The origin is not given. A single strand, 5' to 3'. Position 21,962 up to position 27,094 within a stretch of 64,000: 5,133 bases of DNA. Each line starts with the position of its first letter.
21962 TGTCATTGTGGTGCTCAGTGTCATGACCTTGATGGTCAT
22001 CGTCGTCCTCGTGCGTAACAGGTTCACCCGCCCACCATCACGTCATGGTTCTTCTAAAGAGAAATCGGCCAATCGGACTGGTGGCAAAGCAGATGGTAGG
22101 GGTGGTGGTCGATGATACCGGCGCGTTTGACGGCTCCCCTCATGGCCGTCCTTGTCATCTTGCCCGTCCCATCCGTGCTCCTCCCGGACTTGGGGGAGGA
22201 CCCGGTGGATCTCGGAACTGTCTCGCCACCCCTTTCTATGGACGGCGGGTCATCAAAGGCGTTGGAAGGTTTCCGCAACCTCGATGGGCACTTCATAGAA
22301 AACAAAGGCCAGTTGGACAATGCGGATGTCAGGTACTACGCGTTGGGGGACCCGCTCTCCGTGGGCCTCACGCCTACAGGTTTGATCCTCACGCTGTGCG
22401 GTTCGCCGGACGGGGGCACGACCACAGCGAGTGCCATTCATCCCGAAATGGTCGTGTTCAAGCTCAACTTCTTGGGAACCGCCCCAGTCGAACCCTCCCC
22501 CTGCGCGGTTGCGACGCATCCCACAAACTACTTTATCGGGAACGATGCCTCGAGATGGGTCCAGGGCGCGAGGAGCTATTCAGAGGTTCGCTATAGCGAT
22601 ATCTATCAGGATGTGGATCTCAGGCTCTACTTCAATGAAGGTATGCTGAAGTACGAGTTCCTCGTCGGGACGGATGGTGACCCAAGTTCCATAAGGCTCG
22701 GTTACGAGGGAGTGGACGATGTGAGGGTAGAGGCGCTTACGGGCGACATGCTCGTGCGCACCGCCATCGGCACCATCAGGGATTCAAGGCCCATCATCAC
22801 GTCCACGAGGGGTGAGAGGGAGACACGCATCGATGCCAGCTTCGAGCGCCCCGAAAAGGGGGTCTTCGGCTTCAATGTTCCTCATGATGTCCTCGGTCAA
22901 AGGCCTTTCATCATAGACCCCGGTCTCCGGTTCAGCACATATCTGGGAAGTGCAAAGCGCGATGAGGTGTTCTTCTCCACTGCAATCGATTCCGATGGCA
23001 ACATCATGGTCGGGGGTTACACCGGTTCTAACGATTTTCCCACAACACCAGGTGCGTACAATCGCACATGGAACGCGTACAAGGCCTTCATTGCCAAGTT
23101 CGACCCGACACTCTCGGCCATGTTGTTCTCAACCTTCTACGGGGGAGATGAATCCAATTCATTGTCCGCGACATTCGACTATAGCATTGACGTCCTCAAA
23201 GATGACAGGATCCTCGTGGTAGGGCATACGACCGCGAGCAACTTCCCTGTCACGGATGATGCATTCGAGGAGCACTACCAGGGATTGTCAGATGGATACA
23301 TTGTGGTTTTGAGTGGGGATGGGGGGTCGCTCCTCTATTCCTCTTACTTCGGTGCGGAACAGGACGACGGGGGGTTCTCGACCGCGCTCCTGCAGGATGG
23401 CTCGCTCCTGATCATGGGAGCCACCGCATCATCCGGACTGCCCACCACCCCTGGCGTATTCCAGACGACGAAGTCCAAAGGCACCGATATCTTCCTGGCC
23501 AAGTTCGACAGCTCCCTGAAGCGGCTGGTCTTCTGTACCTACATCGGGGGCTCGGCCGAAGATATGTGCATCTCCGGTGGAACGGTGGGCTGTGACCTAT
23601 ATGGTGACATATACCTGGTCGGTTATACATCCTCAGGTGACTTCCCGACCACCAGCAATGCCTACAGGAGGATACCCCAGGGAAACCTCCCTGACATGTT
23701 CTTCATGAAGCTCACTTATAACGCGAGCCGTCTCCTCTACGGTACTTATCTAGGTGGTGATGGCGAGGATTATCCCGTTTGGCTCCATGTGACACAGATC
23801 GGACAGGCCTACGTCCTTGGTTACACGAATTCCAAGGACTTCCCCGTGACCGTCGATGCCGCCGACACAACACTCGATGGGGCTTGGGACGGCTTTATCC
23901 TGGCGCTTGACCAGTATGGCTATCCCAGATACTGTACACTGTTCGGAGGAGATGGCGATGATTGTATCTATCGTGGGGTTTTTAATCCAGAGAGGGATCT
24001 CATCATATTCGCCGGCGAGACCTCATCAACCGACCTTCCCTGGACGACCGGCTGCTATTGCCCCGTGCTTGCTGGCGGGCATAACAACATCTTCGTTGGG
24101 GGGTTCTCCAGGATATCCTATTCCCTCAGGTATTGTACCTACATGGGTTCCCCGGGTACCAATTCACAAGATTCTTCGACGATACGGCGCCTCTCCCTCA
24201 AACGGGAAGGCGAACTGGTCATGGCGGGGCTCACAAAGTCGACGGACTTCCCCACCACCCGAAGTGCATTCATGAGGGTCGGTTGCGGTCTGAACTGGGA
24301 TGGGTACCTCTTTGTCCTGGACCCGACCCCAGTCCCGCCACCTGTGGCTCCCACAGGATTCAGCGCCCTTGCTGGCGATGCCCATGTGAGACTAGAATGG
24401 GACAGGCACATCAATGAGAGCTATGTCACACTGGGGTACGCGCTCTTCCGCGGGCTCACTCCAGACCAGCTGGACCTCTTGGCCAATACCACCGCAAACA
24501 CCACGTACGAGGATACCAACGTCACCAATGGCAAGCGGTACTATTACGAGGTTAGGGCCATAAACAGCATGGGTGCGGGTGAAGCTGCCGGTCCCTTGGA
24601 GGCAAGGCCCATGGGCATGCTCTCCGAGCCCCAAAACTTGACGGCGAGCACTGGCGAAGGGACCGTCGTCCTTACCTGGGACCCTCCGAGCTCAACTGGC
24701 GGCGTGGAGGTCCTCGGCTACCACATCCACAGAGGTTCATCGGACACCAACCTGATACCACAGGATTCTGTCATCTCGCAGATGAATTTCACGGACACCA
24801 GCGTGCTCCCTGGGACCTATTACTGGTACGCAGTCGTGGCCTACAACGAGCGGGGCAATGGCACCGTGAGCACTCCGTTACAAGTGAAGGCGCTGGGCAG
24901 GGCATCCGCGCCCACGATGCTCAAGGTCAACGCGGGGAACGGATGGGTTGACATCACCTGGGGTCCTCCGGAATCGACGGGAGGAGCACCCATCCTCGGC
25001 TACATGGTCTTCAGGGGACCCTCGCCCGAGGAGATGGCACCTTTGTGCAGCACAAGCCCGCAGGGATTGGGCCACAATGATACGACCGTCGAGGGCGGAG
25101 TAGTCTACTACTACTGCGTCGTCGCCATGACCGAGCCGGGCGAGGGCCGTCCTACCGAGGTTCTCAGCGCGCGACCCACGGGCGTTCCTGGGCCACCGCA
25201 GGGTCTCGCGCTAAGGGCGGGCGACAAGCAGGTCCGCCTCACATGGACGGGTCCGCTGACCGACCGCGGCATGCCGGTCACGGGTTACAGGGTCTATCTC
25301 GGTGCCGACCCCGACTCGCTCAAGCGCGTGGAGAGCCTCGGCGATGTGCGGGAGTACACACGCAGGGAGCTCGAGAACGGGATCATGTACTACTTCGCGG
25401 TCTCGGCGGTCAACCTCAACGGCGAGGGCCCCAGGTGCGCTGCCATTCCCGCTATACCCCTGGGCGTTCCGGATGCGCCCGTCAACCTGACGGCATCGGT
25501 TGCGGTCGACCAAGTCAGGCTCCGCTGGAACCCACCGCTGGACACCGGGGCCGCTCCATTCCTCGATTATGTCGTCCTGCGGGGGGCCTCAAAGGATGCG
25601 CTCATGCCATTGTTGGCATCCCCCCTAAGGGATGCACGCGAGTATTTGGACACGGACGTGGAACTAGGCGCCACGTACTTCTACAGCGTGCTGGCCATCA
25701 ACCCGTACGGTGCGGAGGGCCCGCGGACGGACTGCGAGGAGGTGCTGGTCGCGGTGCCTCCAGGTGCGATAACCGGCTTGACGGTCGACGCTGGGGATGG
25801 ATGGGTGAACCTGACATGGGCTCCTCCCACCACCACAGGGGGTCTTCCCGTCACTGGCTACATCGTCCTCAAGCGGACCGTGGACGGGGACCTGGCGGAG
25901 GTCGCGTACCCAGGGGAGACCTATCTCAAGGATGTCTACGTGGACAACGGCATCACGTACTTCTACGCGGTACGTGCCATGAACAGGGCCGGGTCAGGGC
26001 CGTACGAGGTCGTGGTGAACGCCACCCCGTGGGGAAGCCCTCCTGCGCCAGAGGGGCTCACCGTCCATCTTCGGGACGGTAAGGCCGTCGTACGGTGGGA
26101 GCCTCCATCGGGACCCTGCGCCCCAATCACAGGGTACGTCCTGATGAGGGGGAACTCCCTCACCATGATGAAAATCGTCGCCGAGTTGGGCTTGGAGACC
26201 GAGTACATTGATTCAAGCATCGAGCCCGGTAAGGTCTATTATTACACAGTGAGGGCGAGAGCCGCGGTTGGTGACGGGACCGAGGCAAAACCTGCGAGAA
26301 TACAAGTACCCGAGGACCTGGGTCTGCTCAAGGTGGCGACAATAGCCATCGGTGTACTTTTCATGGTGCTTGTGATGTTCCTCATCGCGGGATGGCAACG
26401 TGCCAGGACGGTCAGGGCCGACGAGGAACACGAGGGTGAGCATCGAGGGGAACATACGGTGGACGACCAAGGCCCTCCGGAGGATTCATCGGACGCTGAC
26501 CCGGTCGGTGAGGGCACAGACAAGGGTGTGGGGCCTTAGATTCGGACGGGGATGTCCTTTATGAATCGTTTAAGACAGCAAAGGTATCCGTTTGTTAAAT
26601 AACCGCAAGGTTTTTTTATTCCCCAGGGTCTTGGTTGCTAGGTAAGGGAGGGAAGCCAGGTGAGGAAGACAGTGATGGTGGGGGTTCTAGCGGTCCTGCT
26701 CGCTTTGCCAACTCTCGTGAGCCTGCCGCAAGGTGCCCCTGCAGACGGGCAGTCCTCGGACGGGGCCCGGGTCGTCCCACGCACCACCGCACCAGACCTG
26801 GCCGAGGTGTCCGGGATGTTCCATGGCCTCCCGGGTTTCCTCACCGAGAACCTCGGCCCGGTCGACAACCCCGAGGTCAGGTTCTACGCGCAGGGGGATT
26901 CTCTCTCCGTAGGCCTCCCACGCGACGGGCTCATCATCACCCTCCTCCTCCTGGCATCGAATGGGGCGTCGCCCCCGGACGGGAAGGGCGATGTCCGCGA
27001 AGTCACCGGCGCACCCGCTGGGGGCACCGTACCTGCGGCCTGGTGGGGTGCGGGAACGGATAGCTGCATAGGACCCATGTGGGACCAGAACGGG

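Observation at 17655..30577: Three giant paralogous surface proteins with a duplicated promoter/5' module and a swapped C-terminal architecture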

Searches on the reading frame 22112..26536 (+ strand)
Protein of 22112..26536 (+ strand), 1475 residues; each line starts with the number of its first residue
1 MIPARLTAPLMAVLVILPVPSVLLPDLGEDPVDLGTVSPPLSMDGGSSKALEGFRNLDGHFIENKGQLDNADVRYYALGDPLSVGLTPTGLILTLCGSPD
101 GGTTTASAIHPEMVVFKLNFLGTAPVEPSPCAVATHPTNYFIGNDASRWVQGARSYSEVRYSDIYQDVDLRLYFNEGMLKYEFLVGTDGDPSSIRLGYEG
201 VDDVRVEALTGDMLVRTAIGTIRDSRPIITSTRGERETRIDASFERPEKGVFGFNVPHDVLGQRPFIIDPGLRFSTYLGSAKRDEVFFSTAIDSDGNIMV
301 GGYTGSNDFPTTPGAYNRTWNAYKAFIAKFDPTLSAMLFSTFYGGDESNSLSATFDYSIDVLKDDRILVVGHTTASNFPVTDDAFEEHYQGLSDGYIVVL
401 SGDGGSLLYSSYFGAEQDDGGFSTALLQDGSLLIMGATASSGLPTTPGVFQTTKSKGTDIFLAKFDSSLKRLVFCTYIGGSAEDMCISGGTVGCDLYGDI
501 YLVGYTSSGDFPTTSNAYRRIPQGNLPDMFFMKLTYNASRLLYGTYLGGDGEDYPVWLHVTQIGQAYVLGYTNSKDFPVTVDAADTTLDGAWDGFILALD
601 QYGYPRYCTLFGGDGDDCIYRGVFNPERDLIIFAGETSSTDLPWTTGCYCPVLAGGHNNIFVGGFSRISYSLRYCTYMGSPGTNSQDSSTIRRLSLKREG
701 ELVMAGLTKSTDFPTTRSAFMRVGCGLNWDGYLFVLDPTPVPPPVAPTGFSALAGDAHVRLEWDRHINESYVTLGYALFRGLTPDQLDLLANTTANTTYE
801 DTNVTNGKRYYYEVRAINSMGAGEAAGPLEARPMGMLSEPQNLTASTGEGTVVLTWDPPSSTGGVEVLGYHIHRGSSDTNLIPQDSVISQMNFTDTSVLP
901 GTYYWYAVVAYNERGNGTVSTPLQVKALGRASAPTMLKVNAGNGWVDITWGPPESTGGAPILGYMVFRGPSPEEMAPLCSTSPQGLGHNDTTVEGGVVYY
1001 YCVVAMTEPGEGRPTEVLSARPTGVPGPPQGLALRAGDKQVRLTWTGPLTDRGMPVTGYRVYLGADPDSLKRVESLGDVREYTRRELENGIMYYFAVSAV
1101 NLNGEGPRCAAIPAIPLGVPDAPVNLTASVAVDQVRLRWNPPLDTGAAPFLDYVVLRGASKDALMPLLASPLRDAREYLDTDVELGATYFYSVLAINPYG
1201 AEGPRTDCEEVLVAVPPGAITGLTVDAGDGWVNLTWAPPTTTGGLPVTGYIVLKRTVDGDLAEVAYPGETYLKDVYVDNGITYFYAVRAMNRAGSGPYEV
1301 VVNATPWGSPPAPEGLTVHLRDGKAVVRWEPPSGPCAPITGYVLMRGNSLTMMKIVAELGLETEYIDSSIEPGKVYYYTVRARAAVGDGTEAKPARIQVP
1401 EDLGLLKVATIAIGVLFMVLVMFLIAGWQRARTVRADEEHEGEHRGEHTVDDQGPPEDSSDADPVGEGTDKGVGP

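Call 7: search_protein_families(library=pfam, proteins=[window:22112-26536:+], max_evalue=0.01)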
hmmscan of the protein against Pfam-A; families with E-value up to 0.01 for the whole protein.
window:22112-26536:+ (1475 aa): 8 families
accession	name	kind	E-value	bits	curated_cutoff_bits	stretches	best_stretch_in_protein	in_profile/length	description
PF00041.27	fn3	-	2.2e-49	166.1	25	4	838-925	1-83/84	Fibronectin type III domain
PF25778.1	DUF7948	-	2.6e-42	145.7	27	1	61-270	1-213/214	Domain of unknown function (DUF7948)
PF06739.17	SBBP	-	4e-08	33.5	20.5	0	291-310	19-38/38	Beta-propeller repeat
PF24489.1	Ig_J_second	-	7.1e-08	32.9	27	0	798-823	59-84/105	Tip attachment protein J second Ig-like domain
PF25523.1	Ig_RIMBP2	-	1.5e-07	31.8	27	0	1024-1063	1-47/105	RIMBP2-like, immunoglobulin-like domain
PF25788.1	Ig_Rha78A_N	-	0.00017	22.3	27.4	0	1036-1105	15-89/105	Rha78A-like, N-terminal immunoglobulin domain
PF01108.23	Tissue_fac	-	0.00026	21.2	27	0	1307-1334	19-46/107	Tissue factor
PF25059.1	FN3_DSCAM-DSCAML_C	-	0.006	17.3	39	0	869-918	22-72/89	DSCAM/DSCAML C-terminal Fn3-like domain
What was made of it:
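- On DUF7948-SBBP-FN3 surface protein (genes A, B): B: 145.7, 33.5 and 166.1 bits (call 7).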

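Call 8: search_protein_families(library=ncbifam, proteins=[window:22112-26536:+], max_evalue=0.01)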
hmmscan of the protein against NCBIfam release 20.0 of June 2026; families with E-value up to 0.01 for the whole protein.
window:22112-26536:+ (1475 aa): 3 families
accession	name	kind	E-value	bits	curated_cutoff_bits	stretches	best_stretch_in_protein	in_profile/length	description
NF047494.1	Lepto_SBBP_lipo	equivalog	3.8e-09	35.7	400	1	445-575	90-210/466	SBBP repeat beta-propeller lipoprotein, LipL53 family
TIGR02608.1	delta_60_rpt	domain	3e-05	23.8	76.5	0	289-309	5-29/55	delta-60 repeat domain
TIGR03000.1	plancto_dom_1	domain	5.6e-05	23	43.1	0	1073-1105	22-55/75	TIGR03000 domain-containing protein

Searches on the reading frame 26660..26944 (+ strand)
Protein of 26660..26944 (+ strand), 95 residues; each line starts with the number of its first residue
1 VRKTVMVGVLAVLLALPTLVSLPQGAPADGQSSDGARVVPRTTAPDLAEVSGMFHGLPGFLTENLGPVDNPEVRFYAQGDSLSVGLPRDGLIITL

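Call 29: find_related_loci(query=window:26660-26944:+, collection=genome_contigs, flank=6000)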
Query seq(95 aa) (95 aa) in genome_contigs; peptide patterns used: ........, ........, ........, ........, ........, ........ (x = any residue, [..] = any of these).
599 stretches matched a pattern, but none encodes a relative of the query by tblastn (E <= 1e-3).
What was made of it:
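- Tried and rejected: A GTDB genome scan with C residues 1-95 found nothing (call 29), so this genome is not a species representative and the rest of it could not be searched for further cassette copies.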

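Call 46: find_related_loci(query=A3, collection=metagenome_contigs, flank=6000)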
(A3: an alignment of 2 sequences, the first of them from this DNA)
Query A3 (95 aa) in metagenome_contigs; peptide patterns used: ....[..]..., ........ (x = any residue, [..] = any of these).
87 stretches matched a pattern; 2 encode a relative of the query (tblastn E <= 1e-3); 2 distinct loci.
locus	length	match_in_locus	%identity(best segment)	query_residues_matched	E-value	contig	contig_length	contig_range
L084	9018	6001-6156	52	44-95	2e-12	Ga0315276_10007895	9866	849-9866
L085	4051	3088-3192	57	61-95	1e-9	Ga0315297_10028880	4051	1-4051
